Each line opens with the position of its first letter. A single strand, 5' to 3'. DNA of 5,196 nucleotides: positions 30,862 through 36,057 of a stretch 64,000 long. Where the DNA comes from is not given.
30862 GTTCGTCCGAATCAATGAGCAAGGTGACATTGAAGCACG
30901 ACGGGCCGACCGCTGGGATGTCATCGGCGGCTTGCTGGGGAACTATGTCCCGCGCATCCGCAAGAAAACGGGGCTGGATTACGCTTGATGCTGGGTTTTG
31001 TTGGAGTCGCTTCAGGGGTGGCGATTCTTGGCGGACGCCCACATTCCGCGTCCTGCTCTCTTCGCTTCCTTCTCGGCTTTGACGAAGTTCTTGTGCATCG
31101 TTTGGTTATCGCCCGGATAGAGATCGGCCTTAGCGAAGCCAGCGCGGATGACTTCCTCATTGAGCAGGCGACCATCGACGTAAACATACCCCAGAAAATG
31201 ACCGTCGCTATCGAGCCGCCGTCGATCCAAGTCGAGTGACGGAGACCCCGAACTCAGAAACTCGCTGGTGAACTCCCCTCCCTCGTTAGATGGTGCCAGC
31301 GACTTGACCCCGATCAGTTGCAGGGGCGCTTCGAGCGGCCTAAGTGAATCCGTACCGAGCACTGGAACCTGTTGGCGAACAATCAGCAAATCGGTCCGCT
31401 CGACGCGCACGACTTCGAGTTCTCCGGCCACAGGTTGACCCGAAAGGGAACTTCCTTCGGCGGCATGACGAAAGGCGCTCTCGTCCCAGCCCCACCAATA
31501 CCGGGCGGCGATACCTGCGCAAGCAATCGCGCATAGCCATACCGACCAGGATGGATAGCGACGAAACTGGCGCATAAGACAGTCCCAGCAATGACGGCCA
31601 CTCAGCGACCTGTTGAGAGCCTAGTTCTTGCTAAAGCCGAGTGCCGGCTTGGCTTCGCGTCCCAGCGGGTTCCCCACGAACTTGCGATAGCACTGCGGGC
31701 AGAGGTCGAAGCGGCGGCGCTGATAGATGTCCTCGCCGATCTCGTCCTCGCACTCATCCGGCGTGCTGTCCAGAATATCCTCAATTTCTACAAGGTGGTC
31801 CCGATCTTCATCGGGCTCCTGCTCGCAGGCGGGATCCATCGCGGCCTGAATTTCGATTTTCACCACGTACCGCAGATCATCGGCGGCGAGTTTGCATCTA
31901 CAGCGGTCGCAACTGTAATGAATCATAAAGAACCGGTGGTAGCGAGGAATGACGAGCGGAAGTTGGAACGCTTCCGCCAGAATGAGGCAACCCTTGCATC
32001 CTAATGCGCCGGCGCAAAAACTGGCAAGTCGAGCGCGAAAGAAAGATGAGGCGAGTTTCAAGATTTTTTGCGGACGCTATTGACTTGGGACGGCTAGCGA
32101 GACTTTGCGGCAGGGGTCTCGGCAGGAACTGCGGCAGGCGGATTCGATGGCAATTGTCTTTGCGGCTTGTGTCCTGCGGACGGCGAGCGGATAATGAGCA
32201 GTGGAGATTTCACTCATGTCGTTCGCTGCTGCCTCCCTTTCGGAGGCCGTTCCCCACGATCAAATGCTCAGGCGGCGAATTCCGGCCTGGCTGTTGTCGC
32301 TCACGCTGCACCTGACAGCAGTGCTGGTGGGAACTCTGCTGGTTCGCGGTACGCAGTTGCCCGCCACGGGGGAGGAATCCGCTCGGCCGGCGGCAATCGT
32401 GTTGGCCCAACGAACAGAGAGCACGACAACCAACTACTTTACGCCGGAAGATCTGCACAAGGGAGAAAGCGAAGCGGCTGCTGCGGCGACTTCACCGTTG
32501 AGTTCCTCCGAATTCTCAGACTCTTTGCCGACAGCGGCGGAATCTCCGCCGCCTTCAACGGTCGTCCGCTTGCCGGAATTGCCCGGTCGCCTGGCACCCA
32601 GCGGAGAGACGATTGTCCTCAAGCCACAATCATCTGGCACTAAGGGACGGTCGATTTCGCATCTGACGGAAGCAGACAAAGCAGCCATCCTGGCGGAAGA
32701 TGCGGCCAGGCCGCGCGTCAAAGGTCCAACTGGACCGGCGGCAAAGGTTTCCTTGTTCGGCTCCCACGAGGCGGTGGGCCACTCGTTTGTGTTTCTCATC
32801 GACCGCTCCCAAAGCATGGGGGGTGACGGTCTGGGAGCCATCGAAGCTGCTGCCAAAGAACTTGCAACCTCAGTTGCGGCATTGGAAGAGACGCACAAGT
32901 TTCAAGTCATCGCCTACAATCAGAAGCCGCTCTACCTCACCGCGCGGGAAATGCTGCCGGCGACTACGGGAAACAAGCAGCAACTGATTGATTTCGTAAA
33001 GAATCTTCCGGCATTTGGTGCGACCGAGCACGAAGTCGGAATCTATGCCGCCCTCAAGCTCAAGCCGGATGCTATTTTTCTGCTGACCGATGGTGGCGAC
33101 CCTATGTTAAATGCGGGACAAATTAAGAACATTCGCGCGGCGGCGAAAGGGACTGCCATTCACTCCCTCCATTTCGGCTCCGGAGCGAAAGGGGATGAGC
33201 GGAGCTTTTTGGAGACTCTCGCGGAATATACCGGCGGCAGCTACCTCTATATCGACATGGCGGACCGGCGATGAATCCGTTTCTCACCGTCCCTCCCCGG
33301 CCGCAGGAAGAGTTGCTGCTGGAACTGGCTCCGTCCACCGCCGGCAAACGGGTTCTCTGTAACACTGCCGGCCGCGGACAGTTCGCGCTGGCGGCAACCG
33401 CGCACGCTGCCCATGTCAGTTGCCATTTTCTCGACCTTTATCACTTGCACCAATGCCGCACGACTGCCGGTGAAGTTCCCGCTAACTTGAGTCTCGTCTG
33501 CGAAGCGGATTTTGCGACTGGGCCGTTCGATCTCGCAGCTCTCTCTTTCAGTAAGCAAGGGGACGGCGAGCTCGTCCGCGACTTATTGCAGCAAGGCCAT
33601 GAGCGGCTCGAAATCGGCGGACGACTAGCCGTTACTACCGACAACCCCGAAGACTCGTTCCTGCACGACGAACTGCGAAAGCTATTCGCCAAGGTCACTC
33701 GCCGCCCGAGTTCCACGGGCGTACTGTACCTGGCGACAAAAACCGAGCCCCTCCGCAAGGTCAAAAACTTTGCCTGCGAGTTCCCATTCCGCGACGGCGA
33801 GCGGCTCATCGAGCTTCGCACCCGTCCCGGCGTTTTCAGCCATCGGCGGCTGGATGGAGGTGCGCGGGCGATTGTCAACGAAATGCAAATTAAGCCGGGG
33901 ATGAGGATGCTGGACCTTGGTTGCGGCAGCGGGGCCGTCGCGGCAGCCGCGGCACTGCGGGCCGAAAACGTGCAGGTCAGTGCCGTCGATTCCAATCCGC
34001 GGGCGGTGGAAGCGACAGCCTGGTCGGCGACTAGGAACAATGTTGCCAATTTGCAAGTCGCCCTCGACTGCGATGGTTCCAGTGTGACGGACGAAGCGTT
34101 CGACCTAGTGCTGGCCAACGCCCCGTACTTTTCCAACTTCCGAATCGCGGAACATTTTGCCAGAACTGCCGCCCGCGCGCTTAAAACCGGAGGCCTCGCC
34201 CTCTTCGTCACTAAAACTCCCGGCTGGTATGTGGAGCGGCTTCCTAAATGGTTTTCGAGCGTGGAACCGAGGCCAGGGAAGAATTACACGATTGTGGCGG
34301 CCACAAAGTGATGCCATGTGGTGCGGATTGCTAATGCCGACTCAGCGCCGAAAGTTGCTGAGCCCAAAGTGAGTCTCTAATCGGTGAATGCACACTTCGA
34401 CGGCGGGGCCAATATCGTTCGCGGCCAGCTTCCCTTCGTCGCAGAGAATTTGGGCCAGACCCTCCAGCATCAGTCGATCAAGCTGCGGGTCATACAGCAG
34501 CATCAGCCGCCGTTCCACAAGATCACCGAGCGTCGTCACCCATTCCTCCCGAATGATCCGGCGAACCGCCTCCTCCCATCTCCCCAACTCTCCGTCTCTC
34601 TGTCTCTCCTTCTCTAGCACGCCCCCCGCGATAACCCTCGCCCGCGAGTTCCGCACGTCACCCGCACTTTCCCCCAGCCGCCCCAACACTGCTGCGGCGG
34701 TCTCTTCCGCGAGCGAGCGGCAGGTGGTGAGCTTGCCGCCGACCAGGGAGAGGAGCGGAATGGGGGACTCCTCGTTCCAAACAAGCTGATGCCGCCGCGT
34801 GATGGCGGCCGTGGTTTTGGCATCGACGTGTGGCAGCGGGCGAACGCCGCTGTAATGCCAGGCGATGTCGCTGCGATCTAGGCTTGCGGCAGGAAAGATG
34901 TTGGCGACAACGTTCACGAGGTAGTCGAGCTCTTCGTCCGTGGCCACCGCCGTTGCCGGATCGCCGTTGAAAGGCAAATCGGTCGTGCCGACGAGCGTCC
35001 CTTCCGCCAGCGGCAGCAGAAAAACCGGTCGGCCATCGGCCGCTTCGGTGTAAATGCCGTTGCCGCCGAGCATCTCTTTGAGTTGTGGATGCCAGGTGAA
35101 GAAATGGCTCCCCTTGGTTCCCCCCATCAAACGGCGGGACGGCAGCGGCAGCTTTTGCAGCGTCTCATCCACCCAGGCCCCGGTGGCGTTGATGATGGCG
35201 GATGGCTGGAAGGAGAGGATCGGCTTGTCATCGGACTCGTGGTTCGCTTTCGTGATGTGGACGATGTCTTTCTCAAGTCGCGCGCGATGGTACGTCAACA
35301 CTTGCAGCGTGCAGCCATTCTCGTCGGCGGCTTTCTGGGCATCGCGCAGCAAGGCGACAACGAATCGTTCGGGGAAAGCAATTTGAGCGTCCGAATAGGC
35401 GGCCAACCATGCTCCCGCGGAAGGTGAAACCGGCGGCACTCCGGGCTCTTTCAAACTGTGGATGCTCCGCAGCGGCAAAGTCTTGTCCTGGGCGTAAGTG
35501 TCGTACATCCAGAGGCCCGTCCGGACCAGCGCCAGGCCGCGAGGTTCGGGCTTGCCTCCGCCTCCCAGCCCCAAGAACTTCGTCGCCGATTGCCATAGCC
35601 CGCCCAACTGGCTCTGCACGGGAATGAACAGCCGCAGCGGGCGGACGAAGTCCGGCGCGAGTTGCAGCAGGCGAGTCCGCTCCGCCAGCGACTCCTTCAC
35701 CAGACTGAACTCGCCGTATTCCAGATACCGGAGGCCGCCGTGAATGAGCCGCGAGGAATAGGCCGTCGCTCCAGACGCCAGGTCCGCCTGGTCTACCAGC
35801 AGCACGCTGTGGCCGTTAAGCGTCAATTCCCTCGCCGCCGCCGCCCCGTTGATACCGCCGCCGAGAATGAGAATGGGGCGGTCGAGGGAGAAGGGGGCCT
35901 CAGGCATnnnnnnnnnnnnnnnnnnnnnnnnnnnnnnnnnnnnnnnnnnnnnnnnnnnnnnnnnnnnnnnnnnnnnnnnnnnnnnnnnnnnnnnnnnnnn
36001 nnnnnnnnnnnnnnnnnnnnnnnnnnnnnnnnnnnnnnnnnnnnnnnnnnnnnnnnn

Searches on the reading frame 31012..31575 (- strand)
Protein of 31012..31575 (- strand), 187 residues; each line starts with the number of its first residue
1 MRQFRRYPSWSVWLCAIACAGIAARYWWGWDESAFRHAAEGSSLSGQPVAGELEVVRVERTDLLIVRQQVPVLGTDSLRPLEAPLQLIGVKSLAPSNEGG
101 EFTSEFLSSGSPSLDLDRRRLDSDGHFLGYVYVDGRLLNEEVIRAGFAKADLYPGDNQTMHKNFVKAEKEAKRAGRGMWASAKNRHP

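Call 42: search_protein_families(library=pfam, proteins=[window:31012-31575:-], max_evalue=0.000001)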
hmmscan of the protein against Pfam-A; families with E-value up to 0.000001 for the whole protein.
window:31012-31575:- (187 aa): 1 family
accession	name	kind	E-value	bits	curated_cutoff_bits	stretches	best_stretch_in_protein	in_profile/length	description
PF00565.23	SNase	-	3.9e-11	43.8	21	1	116-180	43-106/107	Staphylococcal nuclease homologue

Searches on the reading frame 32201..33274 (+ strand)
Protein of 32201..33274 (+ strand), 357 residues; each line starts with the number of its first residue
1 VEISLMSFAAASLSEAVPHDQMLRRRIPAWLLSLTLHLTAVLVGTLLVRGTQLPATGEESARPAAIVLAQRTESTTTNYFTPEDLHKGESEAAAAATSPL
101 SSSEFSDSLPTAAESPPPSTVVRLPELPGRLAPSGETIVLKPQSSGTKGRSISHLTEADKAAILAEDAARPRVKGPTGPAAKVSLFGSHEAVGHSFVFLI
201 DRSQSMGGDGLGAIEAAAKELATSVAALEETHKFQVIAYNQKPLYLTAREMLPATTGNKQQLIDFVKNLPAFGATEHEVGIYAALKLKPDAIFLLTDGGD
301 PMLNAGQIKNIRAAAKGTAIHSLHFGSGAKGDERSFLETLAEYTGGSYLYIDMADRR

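Call 42: search_protein_families(library=pfam, proteins=[window:32201-33274:+], max_evalue=0.000001)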
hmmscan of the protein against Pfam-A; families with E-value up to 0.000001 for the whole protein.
window:32201-33274:+ (357 aa): 2 families
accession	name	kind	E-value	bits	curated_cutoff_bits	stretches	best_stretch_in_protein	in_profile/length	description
PF13768.12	VWA_3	-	1.2e-09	38.9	27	1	197-348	4-153/155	von Willebrand factor type A domain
PF00092.34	VWA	-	2e-07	31.9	23.8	1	197-345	3-155/174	von Willebrand factor type A domain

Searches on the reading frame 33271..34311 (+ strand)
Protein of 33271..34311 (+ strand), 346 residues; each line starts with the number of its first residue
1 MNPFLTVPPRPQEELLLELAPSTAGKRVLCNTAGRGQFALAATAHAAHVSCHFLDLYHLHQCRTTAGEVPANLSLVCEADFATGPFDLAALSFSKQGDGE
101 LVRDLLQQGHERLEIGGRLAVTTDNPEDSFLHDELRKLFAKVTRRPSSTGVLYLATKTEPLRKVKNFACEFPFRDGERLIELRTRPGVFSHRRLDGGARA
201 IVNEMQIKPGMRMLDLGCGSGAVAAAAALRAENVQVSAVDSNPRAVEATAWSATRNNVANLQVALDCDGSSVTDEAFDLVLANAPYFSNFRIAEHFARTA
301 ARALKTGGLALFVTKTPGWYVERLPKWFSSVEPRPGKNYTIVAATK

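Call 42: search_protein_families(library=pfam, proteins=[window:33271-34311:+], max_evalue=0.000001)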
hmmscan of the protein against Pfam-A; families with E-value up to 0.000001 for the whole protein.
window:33271-34311:+ (346 aa): 7 families
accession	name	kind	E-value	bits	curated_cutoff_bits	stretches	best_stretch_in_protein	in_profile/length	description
PF05175.20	MTS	-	1.1e-29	103.7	23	1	181-333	3-159/170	Methyltransferase small domain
PF13489.12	Methyltransf_23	-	1.5e-12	48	27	1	196-326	7-131/164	Methyltransferase domain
PF13649.12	Methyltransf_25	-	2.7e-12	47.6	27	1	214-308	2-97/97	Methyltransferase domain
PF06325.19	PrmA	-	1.4e-11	44.9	22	1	204-309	156-255/296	Ribosomal protein L11 methyltransferase (PrmA)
PF08241.18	Methyltransf_11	-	4.9e-11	43.6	21.2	1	214-312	1-95/95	Methyltransferase domain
PF13847.12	Methyltransf_31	-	8.4e-11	42.2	27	1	207-311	1-108/145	Methyltransferase domain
PF08242.18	Methyltransf_12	-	1.8e-09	38.6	30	1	214-309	1-97/98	Methyltransferase domain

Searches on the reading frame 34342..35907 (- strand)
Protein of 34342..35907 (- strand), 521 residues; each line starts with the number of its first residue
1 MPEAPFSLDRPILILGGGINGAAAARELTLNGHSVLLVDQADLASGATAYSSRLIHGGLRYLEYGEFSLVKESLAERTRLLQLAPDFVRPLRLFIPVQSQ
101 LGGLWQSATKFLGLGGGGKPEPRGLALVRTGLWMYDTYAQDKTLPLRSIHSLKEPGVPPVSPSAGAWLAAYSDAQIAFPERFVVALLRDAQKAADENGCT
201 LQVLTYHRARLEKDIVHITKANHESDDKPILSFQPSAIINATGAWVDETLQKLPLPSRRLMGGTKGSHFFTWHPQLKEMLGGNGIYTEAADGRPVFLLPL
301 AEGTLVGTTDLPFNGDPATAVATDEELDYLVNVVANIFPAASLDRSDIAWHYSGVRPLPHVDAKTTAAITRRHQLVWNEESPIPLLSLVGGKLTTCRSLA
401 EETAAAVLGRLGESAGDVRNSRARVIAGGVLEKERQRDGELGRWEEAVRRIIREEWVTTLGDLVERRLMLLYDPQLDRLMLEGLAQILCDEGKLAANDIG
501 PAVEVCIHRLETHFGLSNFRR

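Call 8: search_protein_families(library=pfam, proteins=[window:34342-35907:-], max_evalue=0.001)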
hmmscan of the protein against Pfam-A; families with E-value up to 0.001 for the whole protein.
window:34342-35907:- (521 aa): 3 families
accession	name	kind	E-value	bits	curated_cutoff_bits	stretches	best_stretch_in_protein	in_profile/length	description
PF01266.30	DAO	-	1.8e-38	133.4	27.9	1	12-361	2-320/353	FAD dependent oxidoreductase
PF13450.12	NAD_binding_8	-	2.8e-06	27.9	21.9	1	14-65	1-48/68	NAD(P)-binding Rossmann-like domain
PF00890.30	FAD_binding_2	-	0.00056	19.6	20.4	1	12-52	2-42/414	FAD binding domain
